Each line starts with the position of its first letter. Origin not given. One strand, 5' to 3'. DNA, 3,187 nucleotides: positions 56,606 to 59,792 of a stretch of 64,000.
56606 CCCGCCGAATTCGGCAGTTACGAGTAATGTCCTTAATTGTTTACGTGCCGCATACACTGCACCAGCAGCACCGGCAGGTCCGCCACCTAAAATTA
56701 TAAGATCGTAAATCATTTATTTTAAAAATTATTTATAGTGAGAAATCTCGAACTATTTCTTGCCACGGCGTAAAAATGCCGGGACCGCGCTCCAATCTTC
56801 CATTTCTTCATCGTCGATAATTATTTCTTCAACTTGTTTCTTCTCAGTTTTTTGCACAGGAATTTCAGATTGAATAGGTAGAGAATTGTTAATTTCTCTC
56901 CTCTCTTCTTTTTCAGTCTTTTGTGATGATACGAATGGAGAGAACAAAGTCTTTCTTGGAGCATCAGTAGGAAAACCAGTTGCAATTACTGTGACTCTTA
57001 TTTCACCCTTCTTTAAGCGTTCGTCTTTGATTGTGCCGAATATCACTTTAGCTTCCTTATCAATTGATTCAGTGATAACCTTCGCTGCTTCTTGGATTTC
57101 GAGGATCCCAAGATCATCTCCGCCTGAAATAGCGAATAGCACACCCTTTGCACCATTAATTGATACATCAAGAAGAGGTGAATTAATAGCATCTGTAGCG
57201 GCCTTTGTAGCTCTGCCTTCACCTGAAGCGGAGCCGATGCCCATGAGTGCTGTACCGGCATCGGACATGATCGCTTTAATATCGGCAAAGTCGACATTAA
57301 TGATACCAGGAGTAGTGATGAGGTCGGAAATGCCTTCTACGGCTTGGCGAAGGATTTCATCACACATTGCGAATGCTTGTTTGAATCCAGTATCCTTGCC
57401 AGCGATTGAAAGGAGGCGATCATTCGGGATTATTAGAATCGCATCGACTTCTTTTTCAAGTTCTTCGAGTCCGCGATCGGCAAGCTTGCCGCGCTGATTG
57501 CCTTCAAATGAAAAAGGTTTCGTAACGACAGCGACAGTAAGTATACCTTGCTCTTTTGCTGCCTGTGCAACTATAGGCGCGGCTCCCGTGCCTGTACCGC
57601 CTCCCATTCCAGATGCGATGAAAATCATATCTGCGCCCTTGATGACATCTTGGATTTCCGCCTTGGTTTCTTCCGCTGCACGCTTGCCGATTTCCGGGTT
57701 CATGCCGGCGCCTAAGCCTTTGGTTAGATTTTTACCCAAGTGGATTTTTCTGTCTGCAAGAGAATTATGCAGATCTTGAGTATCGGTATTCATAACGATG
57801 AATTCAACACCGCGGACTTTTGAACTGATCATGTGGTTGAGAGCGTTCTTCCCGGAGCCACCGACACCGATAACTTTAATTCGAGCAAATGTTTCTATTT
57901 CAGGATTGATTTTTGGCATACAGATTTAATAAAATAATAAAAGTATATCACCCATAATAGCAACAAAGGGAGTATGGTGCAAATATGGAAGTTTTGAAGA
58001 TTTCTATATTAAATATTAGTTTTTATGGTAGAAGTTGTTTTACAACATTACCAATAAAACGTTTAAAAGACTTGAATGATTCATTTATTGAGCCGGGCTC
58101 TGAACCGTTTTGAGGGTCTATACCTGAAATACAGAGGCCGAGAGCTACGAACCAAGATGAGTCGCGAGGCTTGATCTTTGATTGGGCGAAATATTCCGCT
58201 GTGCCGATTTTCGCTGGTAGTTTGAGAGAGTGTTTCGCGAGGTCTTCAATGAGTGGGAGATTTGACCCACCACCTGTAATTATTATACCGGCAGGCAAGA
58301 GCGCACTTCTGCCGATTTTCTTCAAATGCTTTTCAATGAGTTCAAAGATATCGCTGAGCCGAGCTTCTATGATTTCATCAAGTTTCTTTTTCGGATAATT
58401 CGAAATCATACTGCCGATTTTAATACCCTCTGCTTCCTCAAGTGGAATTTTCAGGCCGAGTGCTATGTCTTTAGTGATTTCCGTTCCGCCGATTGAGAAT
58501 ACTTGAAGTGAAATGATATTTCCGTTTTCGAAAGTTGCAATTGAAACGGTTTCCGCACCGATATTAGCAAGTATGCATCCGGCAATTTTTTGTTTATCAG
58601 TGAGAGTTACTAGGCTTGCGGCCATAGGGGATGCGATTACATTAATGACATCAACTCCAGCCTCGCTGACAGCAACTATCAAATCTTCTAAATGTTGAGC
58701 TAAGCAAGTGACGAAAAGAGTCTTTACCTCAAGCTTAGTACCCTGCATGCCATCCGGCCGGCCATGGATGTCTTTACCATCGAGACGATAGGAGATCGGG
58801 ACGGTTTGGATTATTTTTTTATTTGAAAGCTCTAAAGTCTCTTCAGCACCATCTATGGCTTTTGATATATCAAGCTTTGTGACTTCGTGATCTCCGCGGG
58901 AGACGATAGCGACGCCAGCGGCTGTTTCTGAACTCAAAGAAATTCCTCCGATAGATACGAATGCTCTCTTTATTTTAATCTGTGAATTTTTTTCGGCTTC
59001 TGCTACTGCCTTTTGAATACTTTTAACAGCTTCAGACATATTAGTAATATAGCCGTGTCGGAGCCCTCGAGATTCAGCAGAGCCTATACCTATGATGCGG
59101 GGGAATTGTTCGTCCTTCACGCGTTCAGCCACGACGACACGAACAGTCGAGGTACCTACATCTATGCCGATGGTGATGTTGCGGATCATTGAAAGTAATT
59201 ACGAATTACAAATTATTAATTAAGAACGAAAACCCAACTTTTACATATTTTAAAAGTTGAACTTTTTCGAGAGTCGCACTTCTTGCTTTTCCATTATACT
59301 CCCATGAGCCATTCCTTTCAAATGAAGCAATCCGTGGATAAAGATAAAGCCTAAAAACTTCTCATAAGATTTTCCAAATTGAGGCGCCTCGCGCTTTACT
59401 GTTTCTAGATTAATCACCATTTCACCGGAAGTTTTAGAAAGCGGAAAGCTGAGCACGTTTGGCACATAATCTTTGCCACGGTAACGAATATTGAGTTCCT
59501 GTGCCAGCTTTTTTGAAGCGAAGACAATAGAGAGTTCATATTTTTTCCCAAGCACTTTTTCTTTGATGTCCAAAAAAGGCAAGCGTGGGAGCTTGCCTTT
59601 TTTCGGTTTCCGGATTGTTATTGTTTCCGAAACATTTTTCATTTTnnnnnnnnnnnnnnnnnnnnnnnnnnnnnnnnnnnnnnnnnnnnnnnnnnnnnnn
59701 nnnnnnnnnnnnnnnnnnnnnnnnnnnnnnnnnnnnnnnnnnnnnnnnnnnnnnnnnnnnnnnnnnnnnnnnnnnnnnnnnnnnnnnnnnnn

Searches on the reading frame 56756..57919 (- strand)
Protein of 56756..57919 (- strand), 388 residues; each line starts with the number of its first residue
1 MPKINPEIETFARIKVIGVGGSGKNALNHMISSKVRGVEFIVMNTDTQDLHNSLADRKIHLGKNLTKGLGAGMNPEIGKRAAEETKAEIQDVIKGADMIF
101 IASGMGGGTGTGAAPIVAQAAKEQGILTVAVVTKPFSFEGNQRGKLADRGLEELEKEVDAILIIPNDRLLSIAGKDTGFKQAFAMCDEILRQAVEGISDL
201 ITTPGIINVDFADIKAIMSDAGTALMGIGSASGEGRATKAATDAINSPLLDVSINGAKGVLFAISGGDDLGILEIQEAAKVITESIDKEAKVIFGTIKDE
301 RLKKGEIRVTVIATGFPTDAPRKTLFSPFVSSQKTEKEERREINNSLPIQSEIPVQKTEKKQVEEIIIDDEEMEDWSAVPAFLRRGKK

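Call 85: search_protein_families(library=pfam, proteins=[window:56756-57919:-], max_evalue=0.00001)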
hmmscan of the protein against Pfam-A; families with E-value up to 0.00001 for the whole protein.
window:56756-57919:- (388 aa): 2 families
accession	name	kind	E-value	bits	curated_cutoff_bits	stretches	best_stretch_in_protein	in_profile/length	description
PF00091.31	Tubulin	-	3.7e-49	168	33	1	13-173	1-189/190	Tubulin/FtsZ family, GTPase domain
PF12327.13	FtsZ_C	-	2.3e-33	114.8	27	1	222-316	1-94/95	FtsZ family, C-terminal domain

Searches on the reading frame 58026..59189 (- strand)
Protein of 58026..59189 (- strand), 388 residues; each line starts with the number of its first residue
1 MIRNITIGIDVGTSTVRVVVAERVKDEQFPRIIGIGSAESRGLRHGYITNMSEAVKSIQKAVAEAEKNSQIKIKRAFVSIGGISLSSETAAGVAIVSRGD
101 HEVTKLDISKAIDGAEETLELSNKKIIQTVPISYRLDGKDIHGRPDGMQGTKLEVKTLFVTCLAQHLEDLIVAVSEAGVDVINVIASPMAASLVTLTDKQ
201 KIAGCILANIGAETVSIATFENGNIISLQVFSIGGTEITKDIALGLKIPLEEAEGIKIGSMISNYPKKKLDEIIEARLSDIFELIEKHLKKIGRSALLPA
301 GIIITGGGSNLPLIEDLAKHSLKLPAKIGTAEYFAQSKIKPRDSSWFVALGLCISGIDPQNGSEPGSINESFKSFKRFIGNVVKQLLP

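Call 85: search_protein_families(library=pfam, proteins=[window:58026-59189:-], max_evalue=0.00001)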
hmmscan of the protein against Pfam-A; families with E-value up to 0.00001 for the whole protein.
window:58026-59189:- (388 aa): 4 families
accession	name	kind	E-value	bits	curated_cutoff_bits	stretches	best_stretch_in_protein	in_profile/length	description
PF14450.12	FtsA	-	3.4e-24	86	31.8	1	207-335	2-114/127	Cell division protein FtsA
PF02491.25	SHS2_FTSA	-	1e-11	45.5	25.4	1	84-161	3-79/79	SHS2 domain inserted in FTSA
PF11104.14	PilM_2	-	2.3e-10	40.4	27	1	154-352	125-335/340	Type IV pilus assembly protein PilM;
PF06723.19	MreB_Mbl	-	9.3e-07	28.4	27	0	173-243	115-185/327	MreB/Mbl protein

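Call 90: find_encoding_contigs(protein=window:58026-59189:-, flank=10000, max_places=4)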
Protein window:58026-59189:- (388 aa): 1 contig read that carries it; 1 place shown.
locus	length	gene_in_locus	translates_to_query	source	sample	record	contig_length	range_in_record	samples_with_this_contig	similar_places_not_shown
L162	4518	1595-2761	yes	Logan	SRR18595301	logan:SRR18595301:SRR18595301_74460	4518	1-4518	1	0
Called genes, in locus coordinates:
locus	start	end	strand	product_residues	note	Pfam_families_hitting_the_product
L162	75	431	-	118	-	-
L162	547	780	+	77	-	-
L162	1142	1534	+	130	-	PF02130:YbeY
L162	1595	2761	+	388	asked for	PF06277:EutA (faint), PF06723:MreB_Mbl (faint), PF02491:SHS2_FTSA, PF11104:PilM_2, PF14450:FtsA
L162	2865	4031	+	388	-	PF00091:Tubulin, PF12327:FtsZ_C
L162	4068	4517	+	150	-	?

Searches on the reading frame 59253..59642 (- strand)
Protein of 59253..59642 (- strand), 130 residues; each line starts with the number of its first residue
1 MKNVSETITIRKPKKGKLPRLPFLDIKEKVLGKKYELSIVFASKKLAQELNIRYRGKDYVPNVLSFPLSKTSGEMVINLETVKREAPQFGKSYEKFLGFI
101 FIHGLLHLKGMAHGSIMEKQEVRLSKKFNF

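Call 79: search_protein_families(library=pfam, proteins=[window:59253-59642:-], max_evalue=0.01)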
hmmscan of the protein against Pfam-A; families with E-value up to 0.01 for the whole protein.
window:59253-59642:- (130 aa): 1 family
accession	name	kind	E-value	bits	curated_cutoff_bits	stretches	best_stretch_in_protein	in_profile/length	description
PF02130.23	YbeY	-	4.3e-22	78.8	25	1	29-123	22-119/129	Endoribonuclease YbeY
